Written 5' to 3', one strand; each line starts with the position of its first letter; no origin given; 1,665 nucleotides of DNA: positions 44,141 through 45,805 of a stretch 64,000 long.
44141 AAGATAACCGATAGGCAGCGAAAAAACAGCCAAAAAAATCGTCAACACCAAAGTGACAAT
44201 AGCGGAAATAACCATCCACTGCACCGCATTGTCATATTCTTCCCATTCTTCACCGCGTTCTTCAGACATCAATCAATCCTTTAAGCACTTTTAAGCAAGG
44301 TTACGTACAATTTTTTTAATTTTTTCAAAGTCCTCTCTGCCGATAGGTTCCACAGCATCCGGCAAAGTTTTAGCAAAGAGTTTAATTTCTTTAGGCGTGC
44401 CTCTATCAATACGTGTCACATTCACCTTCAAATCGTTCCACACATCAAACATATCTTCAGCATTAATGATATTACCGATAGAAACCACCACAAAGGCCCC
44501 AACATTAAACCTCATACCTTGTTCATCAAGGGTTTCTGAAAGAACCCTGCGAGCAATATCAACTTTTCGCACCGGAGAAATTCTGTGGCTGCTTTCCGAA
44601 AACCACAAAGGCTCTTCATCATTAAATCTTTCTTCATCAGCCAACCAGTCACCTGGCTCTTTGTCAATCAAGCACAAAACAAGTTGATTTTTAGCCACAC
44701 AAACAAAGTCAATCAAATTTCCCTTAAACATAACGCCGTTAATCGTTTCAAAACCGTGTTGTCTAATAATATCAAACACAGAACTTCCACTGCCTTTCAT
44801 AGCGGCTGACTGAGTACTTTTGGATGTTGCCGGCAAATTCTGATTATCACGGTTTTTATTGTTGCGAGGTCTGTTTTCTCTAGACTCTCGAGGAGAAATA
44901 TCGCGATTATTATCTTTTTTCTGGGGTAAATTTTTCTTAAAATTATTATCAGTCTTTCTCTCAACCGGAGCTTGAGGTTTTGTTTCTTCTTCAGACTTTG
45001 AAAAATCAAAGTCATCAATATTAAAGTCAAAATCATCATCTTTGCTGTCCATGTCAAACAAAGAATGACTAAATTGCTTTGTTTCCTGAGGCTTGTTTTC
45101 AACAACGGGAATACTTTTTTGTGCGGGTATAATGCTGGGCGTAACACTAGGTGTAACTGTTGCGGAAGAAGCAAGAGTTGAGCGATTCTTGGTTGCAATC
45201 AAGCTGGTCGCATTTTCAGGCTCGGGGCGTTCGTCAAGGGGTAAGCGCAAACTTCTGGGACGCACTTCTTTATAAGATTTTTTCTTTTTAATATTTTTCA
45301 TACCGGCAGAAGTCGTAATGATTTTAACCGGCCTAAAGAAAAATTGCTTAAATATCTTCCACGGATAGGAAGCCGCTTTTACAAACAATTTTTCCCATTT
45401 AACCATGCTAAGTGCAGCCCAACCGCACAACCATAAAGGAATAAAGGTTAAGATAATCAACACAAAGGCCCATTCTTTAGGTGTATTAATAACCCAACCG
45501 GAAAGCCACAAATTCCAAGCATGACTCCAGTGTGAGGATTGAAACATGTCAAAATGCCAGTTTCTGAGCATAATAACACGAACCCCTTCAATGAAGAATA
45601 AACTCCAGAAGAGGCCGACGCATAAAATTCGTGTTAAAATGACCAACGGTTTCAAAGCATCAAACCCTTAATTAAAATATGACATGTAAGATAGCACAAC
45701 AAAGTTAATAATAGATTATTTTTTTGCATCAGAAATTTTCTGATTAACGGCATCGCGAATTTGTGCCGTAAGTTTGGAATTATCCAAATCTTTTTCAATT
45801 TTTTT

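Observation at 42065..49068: VirD4/TraG-type coupling protein in a six-gene operon of unknowns, with no VirB/Dot core genes nearby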

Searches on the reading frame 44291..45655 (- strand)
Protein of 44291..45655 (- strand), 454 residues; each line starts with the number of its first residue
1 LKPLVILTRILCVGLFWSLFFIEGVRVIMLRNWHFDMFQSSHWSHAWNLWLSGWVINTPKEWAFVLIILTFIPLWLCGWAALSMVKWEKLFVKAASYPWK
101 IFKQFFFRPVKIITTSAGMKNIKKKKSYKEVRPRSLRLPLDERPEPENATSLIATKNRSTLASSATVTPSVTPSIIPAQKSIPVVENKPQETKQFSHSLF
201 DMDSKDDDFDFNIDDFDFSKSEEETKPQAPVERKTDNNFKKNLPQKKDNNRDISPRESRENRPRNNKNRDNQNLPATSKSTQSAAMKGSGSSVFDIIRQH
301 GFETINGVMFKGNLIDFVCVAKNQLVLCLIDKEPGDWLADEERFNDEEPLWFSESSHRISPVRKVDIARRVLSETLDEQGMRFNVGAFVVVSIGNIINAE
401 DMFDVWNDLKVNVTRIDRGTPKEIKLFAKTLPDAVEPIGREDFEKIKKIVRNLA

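Call 3: search_protein_families(library=pfam, proteins=[window:44291-45655:-], max_evalue=0.1)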
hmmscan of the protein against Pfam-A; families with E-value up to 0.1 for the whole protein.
window:44291-45655:- (454 aa): 0 families

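Call 4: search_protein_families(library=ncbifam, proteins=[window:44291-45655:-], max_evalue=0.1)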
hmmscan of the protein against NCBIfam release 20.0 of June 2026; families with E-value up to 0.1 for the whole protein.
window:44291-45655:- (454 aa): 0 families

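Call 21: find_homologous_proteins(query=window:44291-45655:-, max_evalue=0.001)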
Query window:44291-45655:- (454 aa): 1021 proteins with E <= 0.001 among 5946 candidates; the best 120 are listed.
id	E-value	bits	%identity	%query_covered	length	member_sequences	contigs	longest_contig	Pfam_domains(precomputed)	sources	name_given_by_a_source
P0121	0.0e+0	1020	98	100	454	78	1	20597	-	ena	-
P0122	1.0e-254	863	82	100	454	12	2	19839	-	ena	-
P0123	2.8e-201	687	68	100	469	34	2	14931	-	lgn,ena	-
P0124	1.2e-196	672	65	100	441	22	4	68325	-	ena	-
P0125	5.5e-196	670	64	100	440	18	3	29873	-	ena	-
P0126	4.7e-193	660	64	100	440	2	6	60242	-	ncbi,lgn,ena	-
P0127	6.8e-182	623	59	100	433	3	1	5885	-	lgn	-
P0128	2.7e-181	621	60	100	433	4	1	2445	-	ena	-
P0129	1.8e-177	609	56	100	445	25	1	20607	-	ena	-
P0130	2.3e-175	602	56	100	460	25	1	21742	-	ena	-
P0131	8.3e-175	600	60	100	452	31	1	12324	-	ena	-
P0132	3.4e-174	598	57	100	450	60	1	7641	-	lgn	-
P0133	1.6e-172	593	60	100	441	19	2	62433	-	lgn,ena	-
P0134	6.0e-171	587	58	100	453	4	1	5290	-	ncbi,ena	-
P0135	6.7e-171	587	55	100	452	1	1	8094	-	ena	-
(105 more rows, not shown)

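Call 24: search_solved_structures(query=A1, max_evalue=10)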
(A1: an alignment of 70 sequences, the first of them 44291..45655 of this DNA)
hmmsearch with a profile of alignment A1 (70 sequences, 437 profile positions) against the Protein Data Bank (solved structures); distinct sequences matched with E-value up to 10: 16.
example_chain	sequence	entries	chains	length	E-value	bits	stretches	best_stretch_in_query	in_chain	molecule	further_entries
7kj7_B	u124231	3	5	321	0.12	14.3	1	200-299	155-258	Surface protein P12p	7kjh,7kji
9hcj_Q0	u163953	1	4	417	0.18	13.8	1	175-277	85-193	Nuclear pore complex protein nup43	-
8ga8_L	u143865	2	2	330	0.62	12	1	133-242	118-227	Transcriptional regulatory protein PHO23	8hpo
7lzj_A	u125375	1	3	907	0.72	11.8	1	199-291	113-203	Depolymerase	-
7vz3_A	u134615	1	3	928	1.4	10.9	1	199-291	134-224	Depolymerase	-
7vyv_A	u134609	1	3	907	1.4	10.8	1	199-291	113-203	Depolymerase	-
5oql_T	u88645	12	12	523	2.1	10.3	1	173-262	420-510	Putative nucleolar protein | Nop56 | Nucleolar protein 56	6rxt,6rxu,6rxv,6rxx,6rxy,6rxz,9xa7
4fe8_A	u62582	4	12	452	2.3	10.1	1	228-267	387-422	Maltose-binding periplasmic protein,Huntingtin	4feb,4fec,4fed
7r76_A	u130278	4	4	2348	5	9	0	154-235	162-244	DNA repair protein Rad8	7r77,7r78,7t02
7fd2_C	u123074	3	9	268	5.2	9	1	226-272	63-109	capsid protein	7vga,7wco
23fj_S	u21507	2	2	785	5.2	9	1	235-278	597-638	Snf5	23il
8hal_K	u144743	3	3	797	5.3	9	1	203-261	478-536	CREB-binding protein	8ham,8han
5wwo_C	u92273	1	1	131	5.5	8.9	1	172-251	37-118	Protein LTV1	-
9e2g_1V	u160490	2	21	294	6.1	8.7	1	174-271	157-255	Cilia- and flagella-associated protein 20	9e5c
7v4t_C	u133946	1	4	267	6.2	8.7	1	226-272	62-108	Capsid protein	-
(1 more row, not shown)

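Call 32: predict_structure(alignment_id=A1)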
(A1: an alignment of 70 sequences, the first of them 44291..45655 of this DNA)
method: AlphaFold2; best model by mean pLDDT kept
length: 454 residues; sequences in the alignment: 70
mean_pLDDT: 69.8   pTM: 0.43
mean pLDDT of the five models: 69.8, 69.6, 66.6, 66.3, 65.3
residues with pLDDT >= 90: 123; 70-90: 112; 50-70: 89; < 50: 130
segments of 3 or more residues with pLDDT < 50: 114-119, 126-133, 135-137, 139-145, 147-176, 181-184, 186-198, 205-209, 217-223, 234-238, 244-246, 248-250, 256-258, 277-289
pLDDT, mean of each block of 10 residues (from residue 1): 76 84 89 90 91 87 84 81 78 88 79 49 47 45 43 45 43 44 45 46 48 49 50 49 49 51 51 48 44 90 95 94 96 68 57 65 93 96 96 68 86 83 86 95 96 88
secondary structure, 60 per line:
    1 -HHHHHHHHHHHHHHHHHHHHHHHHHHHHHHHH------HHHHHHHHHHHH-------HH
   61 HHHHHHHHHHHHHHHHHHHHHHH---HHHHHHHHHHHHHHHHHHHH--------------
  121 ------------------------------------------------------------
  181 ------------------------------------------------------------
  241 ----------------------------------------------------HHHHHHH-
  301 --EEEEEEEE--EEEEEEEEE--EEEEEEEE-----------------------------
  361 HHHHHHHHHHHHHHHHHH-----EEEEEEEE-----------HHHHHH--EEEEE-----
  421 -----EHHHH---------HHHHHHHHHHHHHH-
elements in order: H2-33 H40-51 H59-83 H87-106 H293-299 E303-310 E313-321 E324-331 H361-378 E384-391 H403-408 E411-415 H427-430 H440-453

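Call 42: search_protein_families(library=padloc, proteins=[window:44291-45655:-], max_evalue=0.1)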
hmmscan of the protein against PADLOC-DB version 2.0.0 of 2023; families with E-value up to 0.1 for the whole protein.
window:44291-45655:- (454 aa): 0 families

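Call 56: search_protein_representatives(alignment_id=A1)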
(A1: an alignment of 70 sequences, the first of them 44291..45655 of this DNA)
Query: 70 sequences, 437 profile positions. Proteins with E-value up to 0.001 (for the whole library): 420; up to 1e-10: 185; up to 1e-30: 93. The best 150 are listed.
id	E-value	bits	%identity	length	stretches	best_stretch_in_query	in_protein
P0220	5.2e-198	674.7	-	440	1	1-437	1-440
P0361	4.9e-182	622.1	-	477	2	216-437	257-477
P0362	4.3e-179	612.3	-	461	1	1-434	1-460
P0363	1.4e-172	590.9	-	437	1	1-436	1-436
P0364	5.2e-162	556.1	-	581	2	191-436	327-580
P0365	1.1e-156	538.5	-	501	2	225-436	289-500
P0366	2.3e-148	511.1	-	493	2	188-436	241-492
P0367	5.9e-144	496.6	-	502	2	1-260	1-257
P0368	6.0e-144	496.5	-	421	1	29-436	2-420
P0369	2.5e-134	464.8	-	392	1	25-436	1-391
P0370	1.0e-123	429.9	-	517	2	205-436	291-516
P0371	2.7e-118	412.0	-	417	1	1-435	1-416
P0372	1.3e-112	393.2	-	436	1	28-437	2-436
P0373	1.4e-96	340.4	-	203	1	252-437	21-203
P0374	6.6e-95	334.9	-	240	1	8-232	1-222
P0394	1.8e-67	244.6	-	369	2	277-430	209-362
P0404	3.0e-58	214.1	-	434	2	276-432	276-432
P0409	4.7e-56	206.9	-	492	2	221-434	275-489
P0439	1.9e-36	142.3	-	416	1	4-434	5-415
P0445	9.9e-34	133.3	-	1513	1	269-416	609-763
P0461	1.2e-28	116.6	-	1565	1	280-432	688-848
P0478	2.3e-20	89.3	-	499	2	300-417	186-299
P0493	4.5e-16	75.1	-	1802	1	318-400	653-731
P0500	3.7e-14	68.8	-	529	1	307-404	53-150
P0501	4.2e-14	68.6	-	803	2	318-422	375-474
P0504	8.0e-14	67.7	-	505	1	11-434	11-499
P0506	1.1e-13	67.3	-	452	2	275-401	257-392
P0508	2.0e-13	66.4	-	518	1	300-396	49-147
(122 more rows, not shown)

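Call 57: search_protein_families(library=pfam, proteins=[P0445, P0461, P0493, P0501, P0500, P0508, P0394, P0478, P0404], max_evalue=0.01)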
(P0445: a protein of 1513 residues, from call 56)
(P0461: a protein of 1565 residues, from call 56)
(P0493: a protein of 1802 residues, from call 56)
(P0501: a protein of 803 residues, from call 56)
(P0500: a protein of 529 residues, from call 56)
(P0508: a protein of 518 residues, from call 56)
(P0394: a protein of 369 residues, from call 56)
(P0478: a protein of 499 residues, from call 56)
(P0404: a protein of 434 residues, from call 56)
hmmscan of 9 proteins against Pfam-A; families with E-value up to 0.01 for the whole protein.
P0445 (1513 aa): 26 families (the best 25 are shown)
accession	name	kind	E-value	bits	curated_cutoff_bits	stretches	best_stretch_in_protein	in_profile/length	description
PF13424.12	TPR_12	-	1.4e-39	134.6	30.1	6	215-278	8-72/77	Tetratricopeptide repeat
PF16095.11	COR-A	-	4e-33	114.8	35.3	1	1034-1176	1-143/143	C-terminal of Roc, COR-A domain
PF25497.1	COR-B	-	8.8e-28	97.4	27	1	1202-1340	7-145/145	C-terminal of Roc, COR-B domain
PF00515.34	TPR_1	-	5.6e-27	92.9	27.8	1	253-279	3-29/34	Tetratricopeptide repeat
PF13176.12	TPR_7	-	6.5e-24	82.4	27.9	0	335-367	3-35/36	Tetratricopeptide repeat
PF13181.12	TPR_8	-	1.2e-22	78.5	25.7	0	333-360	3-30/34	Tetratricopeptide repeat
PF08477.19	Roc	-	2.1e-22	80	27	2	905-975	52-119/119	Ras of Complex, Roc, domain of DAPkinase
PF07719.23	TPR_2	-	3.1e-20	71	27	0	333-359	3-29/34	Tetratricopeptide repeat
PF13374.12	TPR_10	-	3.2e-20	71.9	27.5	0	251-278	2-29/42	Tetratricopeptide repeat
PF14938.12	SNAP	-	1.2e-14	54.9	25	3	469-610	49-190/282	Soluble NSF attachment protein, SNAP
PF13676.11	TIR_2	-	1.3e-14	55.2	28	1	1371-1481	2-106/122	TIR domain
PF13428.12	TPR_14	-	3.6e-11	43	23.5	0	501-522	7-28/44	Tetratricopeptide repeat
PF17874.7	TPR_MalT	-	2.5e-10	40.6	45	1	61-206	14-158/336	MalT-like TPR region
PF00071.28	Ras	-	9.2e-08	32.3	21.6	1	896-978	35-118/162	Ras family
PF13174.12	TPR_6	-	2.7e-07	31.2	26.3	0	500-524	5-29/33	Tetratricopeptide repeat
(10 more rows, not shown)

P0461 (1565 aa): 16 families
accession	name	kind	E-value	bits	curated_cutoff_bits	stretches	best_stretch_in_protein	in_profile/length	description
PF13424.12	TPR_12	-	6.4e-34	116.4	30.1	3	166-235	7-77/77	Tetratricopeptide repeat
PF16095.11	COR-A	-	6.1e-33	114.2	35.3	1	1099-1241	1-143/143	C-terminal of Roc, COR-A domain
PF25497.1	COR-B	-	1.1e-32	113.3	27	1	1263-1404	3-145/145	C-terminal of Roc, COR-B domain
PF08477.19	Roc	-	1.3e-23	83.9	27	2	967-1040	49-119/119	Ras of Complex, Roc, domain of DAPkinase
PF13676.11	TIR_2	-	1.2e-14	55.2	28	1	1421-1517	1-93/122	TIR domain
PF07719.23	TPR_2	-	1.1e-12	47.4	27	0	323-353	1-31/34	Tetratricopeptide repeat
PF13374.12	TPR_10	-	3.8e-11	43.1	27.5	0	245-275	4-34/42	Tetratricopeptide repeat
PF13181.12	TPR_8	-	4.4e-11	42.4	25.7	0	285-313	3-31/34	Tetratricopeptide repeat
PF00515.34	TPR_1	-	2.4e-10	40.2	27.8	0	530-555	8-33/34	Tetratricopeptide repeat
PF14938.12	SNAP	-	3.2e-09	37.1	25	0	575-688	86-199/282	Soluble NSF attachment protein, SNAP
PF13176.12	TPR_7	-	3.8e-08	33.2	27.9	0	289-309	5-25/36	Tetratricopeptide repeat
PF00071.28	Ras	-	6.9e-06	26.2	21.6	1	970-1043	44-118/162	Ras family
PF13428.12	TPR_14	-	4.2e-05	24.3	23.5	0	529-557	7-35/44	Tetratricopeptide repeat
PF17874.7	TPR_MalT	-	0.00012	22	45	0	212-309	89-187/336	MalT-like TPR region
PF00025.27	Arf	-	0.0003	20.8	22.3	1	967-1044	51-130/174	ADP-ribosylation factor family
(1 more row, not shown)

P0493 (1802 aa): 0 families

P0501 (803 aa): 0 families

P0500 (529 aa): 3 families
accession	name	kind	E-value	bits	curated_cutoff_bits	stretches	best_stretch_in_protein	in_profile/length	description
PF00004.35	AAA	-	1.6e-12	48.4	21.2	1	286-397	2-111/131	ATPase family associated with various cellular activities (AAA)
PF17866.7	AAA_lid_6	-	3.8e-06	27.3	24.3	1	444-506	1-59/60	AAA lid domain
PF05496.18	RuvB_N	-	0.005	17.1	27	0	284-358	35-96/159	Holliday junction DNA helicase RuvB P-loop domain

P0508 (518 aa): 4 families
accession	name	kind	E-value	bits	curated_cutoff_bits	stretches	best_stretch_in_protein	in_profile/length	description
PF00004.35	AAA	-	2.3e-10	41.5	21.2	1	286-417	2-130/131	ATPase family associated with various cellular activities (AAA)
PF17866.7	AAA_lid_6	-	2.1e-08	34.5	24.3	1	456-503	13-60/60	AAA lid domain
PF13401.12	AAA_22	-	4.8e-05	24.1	27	0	285-324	8-45/130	AAA domain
PF13238.12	AAA_18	-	0.00074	20.4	29.4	1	287-389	3-97/128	AAA domain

P0394 (369 aa): 0 families

P0478 (499 aa): 0 families

P0404 (434 aa): 0 families

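Call 65: find_encoding_contigs(protein=P0394, flank=10000, max_places=3)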
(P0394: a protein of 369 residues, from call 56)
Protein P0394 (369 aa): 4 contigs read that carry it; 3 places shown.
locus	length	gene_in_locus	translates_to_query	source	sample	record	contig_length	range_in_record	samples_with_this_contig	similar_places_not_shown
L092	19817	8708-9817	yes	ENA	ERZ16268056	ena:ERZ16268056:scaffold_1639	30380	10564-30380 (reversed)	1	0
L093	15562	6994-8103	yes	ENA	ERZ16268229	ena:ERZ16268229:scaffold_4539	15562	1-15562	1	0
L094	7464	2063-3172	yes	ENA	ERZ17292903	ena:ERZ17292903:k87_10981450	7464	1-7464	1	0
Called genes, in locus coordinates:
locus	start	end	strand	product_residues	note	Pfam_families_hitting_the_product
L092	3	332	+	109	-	?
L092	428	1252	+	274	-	-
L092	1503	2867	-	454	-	-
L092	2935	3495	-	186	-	-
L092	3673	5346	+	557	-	PF00005:ABC_tran, PF00931:NB-ARC (faint), PF02463:SMC_N (faint), PF13476:AAA_23 (faint), PF13555:AAA_29 (faint), PF13304:AAA_21 (faint), PF12848:ABC_tran_Xtn, PF00005:ABC_tran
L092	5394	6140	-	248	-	PF13857:Ank_5 (faint), PF00023:Ank (faint), PF12796:Ank_2 (weak), PF13637:Ank_4 (weak)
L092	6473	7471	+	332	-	PF00579:tRNA-synt_1b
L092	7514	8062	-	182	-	PF00226:DnaJ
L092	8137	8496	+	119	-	PF13467:RHH_4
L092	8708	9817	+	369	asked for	-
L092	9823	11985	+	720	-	PF02534:T4SS-DNA_transf, PF10412:TrwB_AAD_bind, PF12696:TraG-D_C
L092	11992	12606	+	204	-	-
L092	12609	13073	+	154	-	-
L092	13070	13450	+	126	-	-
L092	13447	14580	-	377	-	PF03702:AnmK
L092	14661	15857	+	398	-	PF00919:UPF0004, PF04055:Radical_SAM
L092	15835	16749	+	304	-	PF02881:SRP54_N, PF00448:SRP54, PF20720:nSTAND3 (faint)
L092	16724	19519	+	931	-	PF02985:HEAT (faint), PF13513:HEAT_EZ (faint), PF13646:HEAT_2 (weak)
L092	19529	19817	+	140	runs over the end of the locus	PF00027:cNMP_binding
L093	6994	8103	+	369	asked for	-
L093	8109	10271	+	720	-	PF02534:T4SS-DNA_transf, PF10412:TrwB_AAD_bind, PF12696:TraG-D_C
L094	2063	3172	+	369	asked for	-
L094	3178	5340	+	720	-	PF02534:T4SS-DNA_transf, PF10412:TrwB_AAD_bind, PF12696:TraG-D_C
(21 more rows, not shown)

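Call 67: find_encoding_contigs(protein=P0506, flank=10000, max_places=2)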
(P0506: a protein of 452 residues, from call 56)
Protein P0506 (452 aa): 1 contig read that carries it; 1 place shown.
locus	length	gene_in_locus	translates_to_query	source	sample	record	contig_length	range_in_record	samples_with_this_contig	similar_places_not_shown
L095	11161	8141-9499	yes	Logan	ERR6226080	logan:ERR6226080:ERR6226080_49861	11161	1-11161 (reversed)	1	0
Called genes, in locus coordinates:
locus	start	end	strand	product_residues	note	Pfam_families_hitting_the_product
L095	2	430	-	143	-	?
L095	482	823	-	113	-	-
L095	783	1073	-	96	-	-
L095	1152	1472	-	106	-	-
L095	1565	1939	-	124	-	-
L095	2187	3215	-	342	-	-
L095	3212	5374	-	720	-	PF01751:Toprim, PF01131:Topoisom_bac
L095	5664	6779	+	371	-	PF00580:UvrD-helicase, PF13245:AAA_19, PF13361:UvrD_C, PF13538:UvrD_C_2 (faint)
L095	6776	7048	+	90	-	-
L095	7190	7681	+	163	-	-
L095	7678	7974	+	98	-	PF00216:Bac_DNA_binding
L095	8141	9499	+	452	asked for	-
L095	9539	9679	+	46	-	-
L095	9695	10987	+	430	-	-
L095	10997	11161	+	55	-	?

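Call 68: find_encoding_contigs(protein=P0478, flank=10000, max_places=2)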
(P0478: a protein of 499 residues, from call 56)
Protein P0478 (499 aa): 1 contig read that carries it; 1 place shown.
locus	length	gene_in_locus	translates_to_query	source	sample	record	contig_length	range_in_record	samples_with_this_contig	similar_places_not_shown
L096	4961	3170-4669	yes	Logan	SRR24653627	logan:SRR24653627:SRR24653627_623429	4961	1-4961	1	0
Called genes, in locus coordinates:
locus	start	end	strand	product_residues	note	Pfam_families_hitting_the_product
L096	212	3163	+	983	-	PF05496:RuvB_N (faint), PF07724:AAA_2, PF12775:AAA_7 (faint), PF13191:AAA_16 (faint), PF13245:AAA_19 (faint), PF00004:AAA, PF07728:AAA_5 (weak), PF01434:Peptidase_M41, +1 more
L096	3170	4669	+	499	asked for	-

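Call 69: find_encoding_contigs(protein=P0504, flank=10000, max_places=2)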
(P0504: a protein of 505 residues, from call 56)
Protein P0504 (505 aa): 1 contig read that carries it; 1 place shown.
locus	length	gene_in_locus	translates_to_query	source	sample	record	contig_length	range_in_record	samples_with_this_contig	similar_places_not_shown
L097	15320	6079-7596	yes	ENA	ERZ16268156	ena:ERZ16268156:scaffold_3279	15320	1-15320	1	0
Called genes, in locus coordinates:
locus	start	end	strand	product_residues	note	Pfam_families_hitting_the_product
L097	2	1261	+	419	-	?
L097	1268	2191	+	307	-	PF01565:FAD_binding_4, PF02873:MurB_C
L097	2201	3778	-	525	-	PF03023:MurJ, PF01554:MatE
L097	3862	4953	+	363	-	PF13428:TPR_14 (faint), PF13432:TPR_16 (faint), PF13525:YfiO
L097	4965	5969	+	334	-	-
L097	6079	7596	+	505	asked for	-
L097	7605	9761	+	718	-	PF02534:T4SS-DNA_transf, PF10412:TrwB_AAD_bind, PF12696:TraG-D_C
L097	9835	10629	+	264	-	PF02511:Thy1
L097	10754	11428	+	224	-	PF01464:SLT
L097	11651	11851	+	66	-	PF01632:Ribosomal_L35p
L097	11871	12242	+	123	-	PF00453:Ribosomal_L20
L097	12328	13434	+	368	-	PF02912:Phe_tRNA-synt_N (faint), PF01409:tRNA-synt_2d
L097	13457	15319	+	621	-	?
